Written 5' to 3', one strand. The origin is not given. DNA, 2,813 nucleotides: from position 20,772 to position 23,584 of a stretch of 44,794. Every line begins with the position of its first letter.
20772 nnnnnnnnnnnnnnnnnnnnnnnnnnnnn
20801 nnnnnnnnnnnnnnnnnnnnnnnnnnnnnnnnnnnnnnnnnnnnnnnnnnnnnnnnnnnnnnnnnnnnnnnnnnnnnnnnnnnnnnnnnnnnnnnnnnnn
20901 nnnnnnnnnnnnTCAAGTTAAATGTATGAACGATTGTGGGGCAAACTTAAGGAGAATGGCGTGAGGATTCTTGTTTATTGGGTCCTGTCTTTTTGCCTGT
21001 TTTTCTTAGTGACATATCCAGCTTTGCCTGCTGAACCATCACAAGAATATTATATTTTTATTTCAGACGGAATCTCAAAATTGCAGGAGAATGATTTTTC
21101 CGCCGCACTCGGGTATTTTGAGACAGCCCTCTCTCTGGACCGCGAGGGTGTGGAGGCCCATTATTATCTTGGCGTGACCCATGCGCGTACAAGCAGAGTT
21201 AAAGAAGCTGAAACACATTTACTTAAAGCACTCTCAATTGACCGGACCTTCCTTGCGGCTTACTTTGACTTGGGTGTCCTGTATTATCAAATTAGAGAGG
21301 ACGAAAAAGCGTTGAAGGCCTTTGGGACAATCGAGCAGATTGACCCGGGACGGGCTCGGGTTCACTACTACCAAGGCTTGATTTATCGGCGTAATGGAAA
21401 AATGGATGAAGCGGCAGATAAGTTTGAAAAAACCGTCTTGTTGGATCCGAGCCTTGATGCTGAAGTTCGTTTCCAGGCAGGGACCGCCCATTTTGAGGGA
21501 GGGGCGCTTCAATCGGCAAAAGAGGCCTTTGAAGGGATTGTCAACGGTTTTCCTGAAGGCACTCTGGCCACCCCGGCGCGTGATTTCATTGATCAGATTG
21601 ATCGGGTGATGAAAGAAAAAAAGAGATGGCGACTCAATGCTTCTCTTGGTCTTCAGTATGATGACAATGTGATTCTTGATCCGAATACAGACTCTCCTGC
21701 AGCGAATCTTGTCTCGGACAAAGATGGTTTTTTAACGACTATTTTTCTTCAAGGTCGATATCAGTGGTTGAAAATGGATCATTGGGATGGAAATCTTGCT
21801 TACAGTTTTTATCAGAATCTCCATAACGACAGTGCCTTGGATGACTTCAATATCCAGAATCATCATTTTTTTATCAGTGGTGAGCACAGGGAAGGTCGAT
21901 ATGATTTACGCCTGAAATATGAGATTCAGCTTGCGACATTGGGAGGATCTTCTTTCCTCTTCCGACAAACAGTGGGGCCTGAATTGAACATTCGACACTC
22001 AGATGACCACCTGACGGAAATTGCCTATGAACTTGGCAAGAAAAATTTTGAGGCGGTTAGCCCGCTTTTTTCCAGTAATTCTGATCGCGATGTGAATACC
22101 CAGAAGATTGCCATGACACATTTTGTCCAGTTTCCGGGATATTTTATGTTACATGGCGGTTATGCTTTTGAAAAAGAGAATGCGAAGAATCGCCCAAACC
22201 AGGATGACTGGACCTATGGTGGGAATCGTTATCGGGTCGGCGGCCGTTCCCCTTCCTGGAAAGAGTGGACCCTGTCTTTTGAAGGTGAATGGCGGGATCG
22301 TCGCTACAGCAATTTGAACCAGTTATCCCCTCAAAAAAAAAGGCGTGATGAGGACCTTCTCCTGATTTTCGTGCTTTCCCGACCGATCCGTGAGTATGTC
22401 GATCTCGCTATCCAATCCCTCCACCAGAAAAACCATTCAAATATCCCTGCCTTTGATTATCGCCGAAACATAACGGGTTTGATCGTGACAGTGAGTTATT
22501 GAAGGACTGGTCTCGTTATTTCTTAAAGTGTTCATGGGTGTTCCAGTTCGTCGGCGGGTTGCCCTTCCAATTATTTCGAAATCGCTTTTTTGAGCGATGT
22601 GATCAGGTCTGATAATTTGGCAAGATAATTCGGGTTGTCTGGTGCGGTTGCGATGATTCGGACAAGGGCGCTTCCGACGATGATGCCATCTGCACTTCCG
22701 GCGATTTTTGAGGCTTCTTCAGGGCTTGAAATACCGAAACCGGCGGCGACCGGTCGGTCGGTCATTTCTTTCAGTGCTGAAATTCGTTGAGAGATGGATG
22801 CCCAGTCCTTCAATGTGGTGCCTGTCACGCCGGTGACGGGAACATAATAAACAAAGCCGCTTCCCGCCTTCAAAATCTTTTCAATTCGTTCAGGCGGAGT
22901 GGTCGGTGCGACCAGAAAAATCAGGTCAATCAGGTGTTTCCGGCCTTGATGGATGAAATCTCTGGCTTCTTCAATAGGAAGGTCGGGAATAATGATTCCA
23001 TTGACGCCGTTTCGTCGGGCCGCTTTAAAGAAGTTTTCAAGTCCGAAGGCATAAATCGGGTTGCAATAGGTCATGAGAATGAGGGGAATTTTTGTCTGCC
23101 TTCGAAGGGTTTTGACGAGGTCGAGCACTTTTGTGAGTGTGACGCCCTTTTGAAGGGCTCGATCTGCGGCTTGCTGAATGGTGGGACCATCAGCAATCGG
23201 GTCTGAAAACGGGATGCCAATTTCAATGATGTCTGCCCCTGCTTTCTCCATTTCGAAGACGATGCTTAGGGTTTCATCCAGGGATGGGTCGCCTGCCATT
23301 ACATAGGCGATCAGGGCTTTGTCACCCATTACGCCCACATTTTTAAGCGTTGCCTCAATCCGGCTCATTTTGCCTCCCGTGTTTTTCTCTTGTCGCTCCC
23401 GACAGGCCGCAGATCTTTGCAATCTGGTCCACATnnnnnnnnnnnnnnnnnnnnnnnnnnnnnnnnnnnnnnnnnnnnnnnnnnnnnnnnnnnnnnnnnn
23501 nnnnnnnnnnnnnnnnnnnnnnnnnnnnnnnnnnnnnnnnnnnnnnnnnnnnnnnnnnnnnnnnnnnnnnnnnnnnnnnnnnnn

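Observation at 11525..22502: Candidate envelope or surface-display system: PEGA kinase, three TPR/CsgG-like paralogues, giant lipoprotein and a Slam-like barrel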

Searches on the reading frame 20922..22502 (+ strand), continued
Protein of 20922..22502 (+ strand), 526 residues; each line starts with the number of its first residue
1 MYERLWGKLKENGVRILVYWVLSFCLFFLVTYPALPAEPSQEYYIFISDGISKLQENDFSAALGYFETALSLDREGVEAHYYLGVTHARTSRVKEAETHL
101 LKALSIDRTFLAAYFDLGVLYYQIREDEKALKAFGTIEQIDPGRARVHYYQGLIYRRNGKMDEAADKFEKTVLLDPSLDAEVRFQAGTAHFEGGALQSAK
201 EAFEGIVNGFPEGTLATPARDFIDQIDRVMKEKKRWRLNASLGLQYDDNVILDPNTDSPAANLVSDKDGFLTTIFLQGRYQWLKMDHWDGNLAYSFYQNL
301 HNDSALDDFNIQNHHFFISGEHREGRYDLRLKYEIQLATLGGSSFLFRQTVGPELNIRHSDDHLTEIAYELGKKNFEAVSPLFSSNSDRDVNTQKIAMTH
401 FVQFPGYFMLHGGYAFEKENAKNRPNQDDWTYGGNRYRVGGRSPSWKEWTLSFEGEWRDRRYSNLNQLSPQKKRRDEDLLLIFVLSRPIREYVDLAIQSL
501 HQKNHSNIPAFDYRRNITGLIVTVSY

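Call 36: predict_structure(alignment_id=A3)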
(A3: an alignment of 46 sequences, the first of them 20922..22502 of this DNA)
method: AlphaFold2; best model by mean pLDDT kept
length: 526 residues; sequences in the alignment: 46
mean_pLDDT: 91.0   pTM: 0.64
mean pLDDT of the five models: 91.0, 90.8, 90.4, 90.0, 89.3
residues with pLDDT >= 90: 393; 70-90: 92; 50-70: 26; < 50: 15
segments of 3 or more residues with pLDDT < 50: 32-35, 255-264
pLDDT, mean of each block of 10 residues (from residue 1): 54 79 81 54 96 98 98 96 98 98 97 98 97 97 97 92 92 96 92 84 95 94 87 82 94 50 65 97 88 97 90 97 92 97 96 96 96 94 87 98 93 98 87 98 95 98 92 97 98 97 93 94 96
secondary structure, 60 per line:
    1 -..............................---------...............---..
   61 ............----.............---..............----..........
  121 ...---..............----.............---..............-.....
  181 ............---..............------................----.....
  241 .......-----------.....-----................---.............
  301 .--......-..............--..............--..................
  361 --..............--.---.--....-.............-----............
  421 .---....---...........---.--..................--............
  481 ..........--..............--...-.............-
elements in order: H2-31 H41-55 H59-72 H77-89 H93-106 H111-123 H127-140 H145-157 H161-174 H176-192 H196-209 H216-231 E236-247 H259-263 E269-284 E288-301 H304-309 E311-324 E327-340 E343-360 E363-376 H386-389 E391-403 E409-421 H425-428 E432-442 E449-466 E469-490 E493-506 E513-525

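Call 38: fold_search(model_id=the predicted structure, library=pdb)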
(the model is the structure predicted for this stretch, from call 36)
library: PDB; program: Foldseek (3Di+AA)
matches with E <= 10: 1709; with E <= 0.001: 896
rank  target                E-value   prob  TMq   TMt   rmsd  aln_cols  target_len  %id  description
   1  9b8a                  1.2e-11  1.00  0.30  0.29  15.5       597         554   10  Cryo-EM structure of E. coli cellulose synthase subunit C (released 2025-02-19)
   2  9qhb                  5.2e-11  1.00  0.34  0.63   4.0       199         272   25  Crystal structure of 16-repeat CTPR protein with eliminated coordination sites (released 2025-10-22)
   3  8chy                  5.5e-11  1.00  0.33  0.61   2.7       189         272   25  Crystal structure of an 8-repeat consensus TPR superhelix with Zinc. (released 2024-02-21)
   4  8dtg_B                6.8e-11  1.00  0.31  0.23   3.9       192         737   26  Cryo-EM structure of Arabidopsis SPY alternative conformation 1 (released 2023-03-08)
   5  9b8h_A                6.8e-11  1.00  0.30  0.28  17.7       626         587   11  Cryo-EM structure of E. coli cellulose synthase subunit C with cellotetraose (released 2025-02-19)
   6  9qhc_B                1.6e-10  1.00  0.33  0.61  12.1       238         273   23  Crystal structure of 8-repeat CTPR protein with eliminated coordination sites (released 2025-10-22)
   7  8dth_B                2.3e-10  1.00  0.32  0.25   5.3       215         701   23  Cryo-EM structure of Arabidopsis SPY alternative conformation 2 (released 2023-03-08)
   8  8dth_A                2.5e-10  1.00  0.32  0.23   3.8       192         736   26  Cryo-EM structure of Arabidopsis SPY alternative conformation 2 (released 2023-03-08)
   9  9qhc_A                2.7e-10  1.00  0.32  0.59   5.0       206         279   23  Crystal structure of 8-repeat CTPR protein with eliminated coordination sites (released 2025-10-22)
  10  8dtg_A                2.7e-10  1.00  0.32  0.22   4.8       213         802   23  Cryo-EM structure of Arabidopsis SPY alternative conformation 1 (released 2023-03-08)
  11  8dti_A                3.9e-10  1.00  0.33  0.28   4.8       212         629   24  Cryo-EM structure of Arabidopsis SPY in complex with GDP-fucose (released 2023-03-08)
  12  2x9k                  4.6e-10  1.00  0.37  0.63   6.1       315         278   11  Structure of a E.coli porin (released 2011-01-26)
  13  7y4i_A                6.1e-10  1.00  0.32  0.21   3.7       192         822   26  Crystal structure of SPINDLY in complex with GDP (released 2022-12-07)
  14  8dtf_A                7.1e-10  1.00  0.32  0.22   3.8       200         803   24  Cryo-EM structure of the full length Arabidopsis SPY with complete TPRs (released 2023-03-08)
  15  7y4i_B                8.4e-10  1.00  0.31  0.20   3.6       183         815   26  Crystal structure of SPINDLY in complex with GDP (released 2022-12-07)
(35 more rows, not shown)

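Call 39: search_protein_families(library=pfam, alignment_id=A3, max_evalue=1)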
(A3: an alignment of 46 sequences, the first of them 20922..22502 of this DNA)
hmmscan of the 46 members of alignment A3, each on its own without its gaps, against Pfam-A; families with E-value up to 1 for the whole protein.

A. member 1, window:20922-22502:+ (526 aa): 20 families
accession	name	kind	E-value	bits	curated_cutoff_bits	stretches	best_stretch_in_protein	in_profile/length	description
PF07719.23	TPR_2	-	1.9e-21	74.8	27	3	145-177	1-33/34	Tetratricopeptide repeat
PF00515.34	TPR_1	-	3.7e-19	68.1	27.8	3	145-177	1-33/34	Tetratricopeptide repeat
PF13432.12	TPR_16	-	3.1e-17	63.1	32.7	2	50-106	4-60/65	Tetratricopeptide repeat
PF14559.12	TPR_19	-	1.5e-14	54.5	25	3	54-100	2-48/68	Tetratricopeptide repeat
PF13414.12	TPR_11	-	4.9e-13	49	26.8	2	94-123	11-40/42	TPR repeat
PF13181.12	TPR_8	-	1.4e-10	40.9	25.7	0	145-177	1-33/34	Tetratricopeptide repeat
PF13174.12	TPR_6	-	2.9e-10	40.5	26.3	1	149-172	4-27/33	Tetratricopeptide repeat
PF13431.12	TPR_17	-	1.5e-09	37.8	24.4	2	100-131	2-33/34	Tetratricopeptide repeat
PF13424.12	TPR_12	-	9.6e-09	35.8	30.1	2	79-134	5-68/77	Tetratricopeptide repeat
PF13176.12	TPR_7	-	1.5e-07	31.4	27.9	1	152-176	6-32/36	Tetratricopeptide repeat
PF13428.12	TPR_14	-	5.5e-06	27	23.5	0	78-118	2-42/44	Tetratricopeptide repeat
PF24575.1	TPR_Slam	-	1.1e-05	26.2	35.2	1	145-203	47-104/104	Surface lipoprotein assembly modifier, N-terminal TPR repeats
PF11854.14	MtrB_PioB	-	1.5e-05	24.2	23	1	274-486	234-425/635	Putative outer membrane beta-barrel porin, MtrB/PioB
PF13371.12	TPR_9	-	0.00015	22.1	35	0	153-205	3-54/73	Tetratricopeptide repeat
PF12895.13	ANAPC3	-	0.0003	21.4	27.2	2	57-135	3-80/82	Anaphase-promoting complex, cyclosome, subunit 3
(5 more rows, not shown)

B. families by the number of members that match (of 46 scanned): 76 families (the first 25 are shown)
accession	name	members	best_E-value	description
PF07719.23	TPR_2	46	1.1e-31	Tetratricopeptide repeat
PF00515.34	TPR_1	46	2.3e-28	Tetratricopeptide repeat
PF13432.12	TPR_16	46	3.6e-22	Tetratricopeptide repeat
PF14559.12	TPR_19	46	1.4e-21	Tetratricopeptide repeat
PF13414.12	TPR_11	46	2.2e-21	TPR repeat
PF13424.12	TPR_12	46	2.6e-19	Tetratricopeptide repeat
PF13181.12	TPR_8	46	5.6e-19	Tetratricopeptide repeat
PF13431.12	TPR_17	46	7.8e-19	Tetratricopeptide repeat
PF13428.12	TPR_14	46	4.1e-18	Tetratricopeptide repeat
PF13174.12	TPR_6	46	9.8e-17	Tetratricopeptide repeat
PF13371.12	TPR_9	46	2.4e-12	Tetratricopeptide repeat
PF24575.1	TPR_Slam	43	1.3e-09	Surface lipoprotein assembly modifier, N-terminal TPR repeats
PF23914.1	TPR_CcmH_CycH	42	5.6e-09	Cytochrome c-type biogenesis protein H TPR domain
PF13176.12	TPR_7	40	5.2e-08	Tetratricopeptide repeat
PF21545.3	T7SS_EccA1_N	37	2e-08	T7SS, ESX-1 secretion system protein EccA1, N-terminal domain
PF04575.19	SlipAM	19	4e-11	Surface lipoprotein assembly modifier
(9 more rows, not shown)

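Call 94: find_encoding_contigs(protein=P0050, flank=6000, max_places=1)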
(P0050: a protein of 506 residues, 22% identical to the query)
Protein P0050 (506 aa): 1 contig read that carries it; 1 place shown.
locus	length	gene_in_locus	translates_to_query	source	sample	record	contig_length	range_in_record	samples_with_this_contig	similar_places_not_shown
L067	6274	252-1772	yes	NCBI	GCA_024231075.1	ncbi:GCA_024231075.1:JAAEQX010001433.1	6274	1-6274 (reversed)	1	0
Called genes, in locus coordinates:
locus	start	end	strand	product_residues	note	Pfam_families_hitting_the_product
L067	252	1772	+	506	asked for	PF25062:ARM_TT21_N (faint), PF00515:TPR_1 (faint), PF12895:ANAPC3 (weak), PF14559:TPR_19, PF13432:TPR_16, PF14559:TPR_19 (weak), PF12895:ANAPC3 (weak), PF04575:SlipAM, +7 more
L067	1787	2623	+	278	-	PF04773:FecR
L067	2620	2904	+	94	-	-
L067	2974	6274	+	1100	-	PF18998:Flg_new_2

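Call 95: find_encoding_contigs(protein=P0046, flank=6000, max_places=1)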
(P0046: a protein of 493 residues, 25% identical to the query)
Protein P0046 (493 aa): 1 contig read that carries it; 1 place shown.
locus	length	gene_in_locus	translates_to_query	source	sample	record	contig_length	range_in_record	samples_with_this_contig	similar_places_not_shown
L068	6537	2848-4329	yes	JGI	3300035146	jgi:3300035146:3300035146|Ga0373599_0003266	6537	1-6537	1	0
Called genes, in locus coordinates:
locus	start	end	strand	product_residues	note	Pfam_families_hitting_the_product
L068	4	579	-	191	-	PF00691:OmpA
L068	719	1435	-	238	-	-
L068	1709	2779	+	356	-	-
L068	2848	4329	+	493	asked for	PF13424:TPR_12 (faint), PF00515:TPR_1 (faint), PF07719:TPR_2 (faint), PF13371:TPR_9 (faint), PF13428:TPR_14 (faint), PF13432:TPR_16 (weak), PF13431:TPR_17 (faint), PF14559:TPR_19 (faint), +3 more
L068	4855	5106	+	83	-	-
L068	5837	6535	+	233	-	?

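Call 99: search_protein_families(library=pfam, proteins=[L007:15808-16557:-], max_evalue=1)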
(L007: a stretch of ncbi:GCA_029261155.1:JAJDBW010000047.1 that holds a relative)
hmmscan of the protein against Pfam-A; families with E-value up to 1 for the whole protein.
L007:15808-16557:- (249 aa): 8 families
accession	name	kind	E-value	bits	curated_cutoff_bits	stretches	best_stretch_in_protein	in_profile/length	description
PF00535.33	Glycos_transf_2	-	6.7e-27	94.9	23.3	1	16-131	1-120/168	Glycosyl transferase family 2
PF13641.12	Glyco_tranf_2_3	-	3.6e-07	30.9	27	1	13-117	1-113/230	Glycosyltransferase like family 2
PF10111.15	Glyco_tranf_2_2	-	7e-06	26.2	27.3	1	16-112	1-103/276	Glycosyltransferase like family 2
PF13704.12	Glyco_tranf_2_4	-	0.00061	20.7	27.5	1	23-103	2-84/98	Glycosyl transferase family 2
PF13632.12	Glyco_trans_2_3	-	0.00093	19.5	27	1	94-196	2-114/198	Glycosyl transferase family group 2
PF05310.17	Tenui_NS3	-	0.049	14.2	25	1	142-208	118-182/186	Tenuivirus movement protein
PF13506.12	Glyco_transf_21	-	0.071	13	21.7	1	87-174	28-122/174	Glycosyl transferase family 21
PF03452.20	Anp1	-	0.28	11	28.8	1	47-106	91-152/263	Anp1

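Call 101: search_protein_families(library=padloc, proteins=[window:20922-22502:+], max_evalue=0.001)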
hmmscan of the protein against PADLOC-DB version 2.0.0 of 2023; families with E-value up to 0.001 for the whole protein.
window:20922-22502:+ (526 aa): 0 families

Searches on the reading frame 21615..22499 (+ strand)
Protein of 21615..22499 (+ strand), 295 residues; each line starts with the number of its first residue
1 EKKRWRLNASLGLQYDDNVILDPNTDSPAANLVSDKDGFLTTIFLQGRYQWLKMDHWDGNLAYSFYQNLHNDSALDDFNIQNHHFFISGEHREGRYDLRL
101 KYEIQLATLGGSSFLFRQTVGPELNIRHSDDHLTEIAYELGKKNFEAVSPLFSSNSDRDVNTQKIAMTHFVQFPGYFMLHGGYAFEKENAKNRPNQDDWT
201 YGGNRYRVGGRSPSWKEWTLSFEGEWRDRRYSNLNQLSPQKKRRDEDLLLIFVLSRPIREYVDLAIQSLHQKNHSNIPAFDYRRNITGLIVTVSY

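Call 91: search_protein_representatives(alignment_id=A6)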
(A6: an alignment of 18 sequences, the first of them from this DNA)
Query: 18 sequences, 291 profile positions. Proteins with E-value up to 0.001 (for the whole library): 8969; up to 1e-10: 3934; up to 1e-30: 1111. The best 150 are listed.
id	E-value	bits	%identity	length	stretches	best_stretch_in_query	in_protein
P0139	3.7e-108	377.7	-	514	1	1-291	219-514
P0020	6.6e-104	363.7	-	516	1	2-291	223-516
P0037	1.8e-100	352.5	-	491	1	2-291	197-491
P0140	6.3e-95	334.3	-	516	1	1-291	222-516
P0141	1.3e-89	316.9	-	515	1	5-291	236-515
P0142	1.5e-86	306.8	-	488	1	4-291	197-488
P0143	5.8e-84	298.3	-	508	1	3-291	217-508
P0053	5.4e-80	285.2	-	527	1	2-291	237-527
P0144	1.2e-79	284.1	-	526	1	2-291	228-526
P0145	6.5e-79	281.7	-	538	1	3-290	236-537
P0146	3.9e-78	279.2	-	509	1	3-290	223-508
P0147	1.4e-76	274.0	-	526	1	2-291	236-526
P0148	5.1e-76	272.2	-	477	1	3-291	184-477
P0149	1.8e-73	263.8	-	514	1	2-291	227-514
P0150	2.9e-73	263.2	-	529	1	1-286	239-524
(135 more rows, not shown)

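Call 93: search_protein_families(library=pfam, alignment_id=A7, max_evalue=0.01)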
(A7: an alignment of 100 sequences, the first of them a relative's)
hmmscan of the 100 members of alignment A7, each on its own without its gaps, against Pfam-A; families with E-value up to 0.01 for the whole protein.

A. member 1, P0139 (514 aa): 19 families
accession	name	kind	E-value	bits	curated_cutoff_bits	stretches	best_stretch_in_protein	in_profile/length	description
PF07719.23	TPR_2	-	9.3e-24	82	27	3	132-164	1-33/34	Tetratricopeptide repeat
PF13432.12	TPR_16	-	1.1e-17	64.6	32.7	4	36-95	3-62/65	Tetratricopeptide repeat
PF00515.34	TPR_1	-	5.9e-17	61.1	27.8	1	65-94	2-31/34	Tetratricopeptide repeat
PF13414.12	TPR_11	-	2.5e-16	59.5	26.8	2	43-78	7-42/42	TPR repeat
PF14559.12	TPR_19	-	5.8e-16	59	25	3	76-135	3-62/68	Tetratricopeptide repeat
PF13181.12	TPR_8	-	1.4e-14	53.4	25.7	0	132-164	1-33/34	Tetratricopeptide repeat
PF13431.12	TPR_17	-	5.5e-12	45.4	24.4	1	53-84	2-33/34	Tetratricopeptide repeat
PF13174.12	TPR_6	-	6.3e-12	45.8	26.3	0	168-196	1-29/33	Tetratricopeptide repeat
PF13371.12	TPR_9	-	8.7e-09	35.7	35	0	106-164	3-61/73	Tetratricopeptide repeat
PF13428.12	TPR_14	-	3.6e-08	33.8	23.5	0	65-105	2-42/44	Tetratricopeptide repeat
PF13424.12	TPR_12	-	3.9e-08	33.8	30.1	1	49-93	29-74/77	Tetratricopeptide repeat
PF24575.1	TPR_Slam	-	2.8e-06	28.2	35.2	1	72-121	55-104/104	Surface lipoprotein assembly modifier, N-terminal TPR repeats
PF25064.1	ARM_TT21_5th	-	3e-06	28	27.8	1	41-126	12-100/117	TT21 fifth ARM repeats domain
PF12895.13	ANAPC3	-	1.2e-05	25.9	27.2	0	116-192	7-81/82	Anaphase-promoting complex, cyclosome, subunit 3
PF12569.14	NatA_aux_su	-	8.4e-05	22.1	33.3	1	81-162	181-256/515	N-terminal acetyltransferase A, auxiliary subunit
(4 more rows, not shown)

B. families by the number of members that match (of 100 scanned): 70 families (the first 25 are shown)
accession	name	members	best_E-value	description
PF13432.12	TPR_16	99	9.6e-29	Tetratricopeptide repeat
PF14559.12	TPR_19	99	1.9e-22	Tetratricopeptide repeat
PF07719.23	TPR_2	98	2.7e-29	Tetratricopeptide repeat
PF13428.12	TPR_14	93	3e-18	Tetratricopeptide repeat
PF00515.34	TPR_1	91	2.8e-27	Tetratricopeptide repeat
PF13414.12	TPR_11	90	1.3e-22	TPR repeat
PF13181.12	TPR_8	87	6.1e-22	Tetratricopeptide repeat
PF13174.12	TPR_6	85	5.3e-16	Tetratricopeptide repeat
PF13431.12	TPR_17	82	1.1e-15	Tetratricopeptide repeat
PF13424.12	TPR_12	80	8.6e-16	Tetratricopeptide repeat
PF13371.12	TPR_9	80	1.6e-15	Tetratricopeptide repeat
PF12895.13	ANAPC3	73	3e-15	Anaphase-promoting complex, cyclosome, subunit 3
PF23914.1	TPR_CcmH_CycH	66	1.6e-08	Cytochrome c-type biogenesis protein H TPR domain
PF24575.1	TPR_Slam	59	1.6e-08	Surface lipoprotein assembly modifier, N-terminal TPR repeats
PF13176.12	TPR_7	51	7.7e-10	Tetratricopeptide repeat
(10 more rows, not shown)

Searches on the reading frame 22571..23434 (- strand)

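Call 8: search_protein_families(library=ncbifam, proteins=[window:22571-23434:-], max_evalue=0.00001)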
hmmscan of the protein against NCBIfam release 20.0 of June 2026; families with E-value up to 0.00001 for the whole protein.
window:22571-23434:- (287 aa): 2 families
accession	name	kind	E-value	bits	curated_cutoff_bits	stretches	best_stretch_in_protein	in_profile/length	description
TIGR00262.1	trpA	equivalog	1.4e-83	279.7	102.35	1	36-282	7-256/256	tryptophan synthase subunit alpha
NF009621.0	PRK13125.1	equivalog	3.2e-36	124.9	234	1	38-262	3-222/244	tryptophan synthase subunit alpha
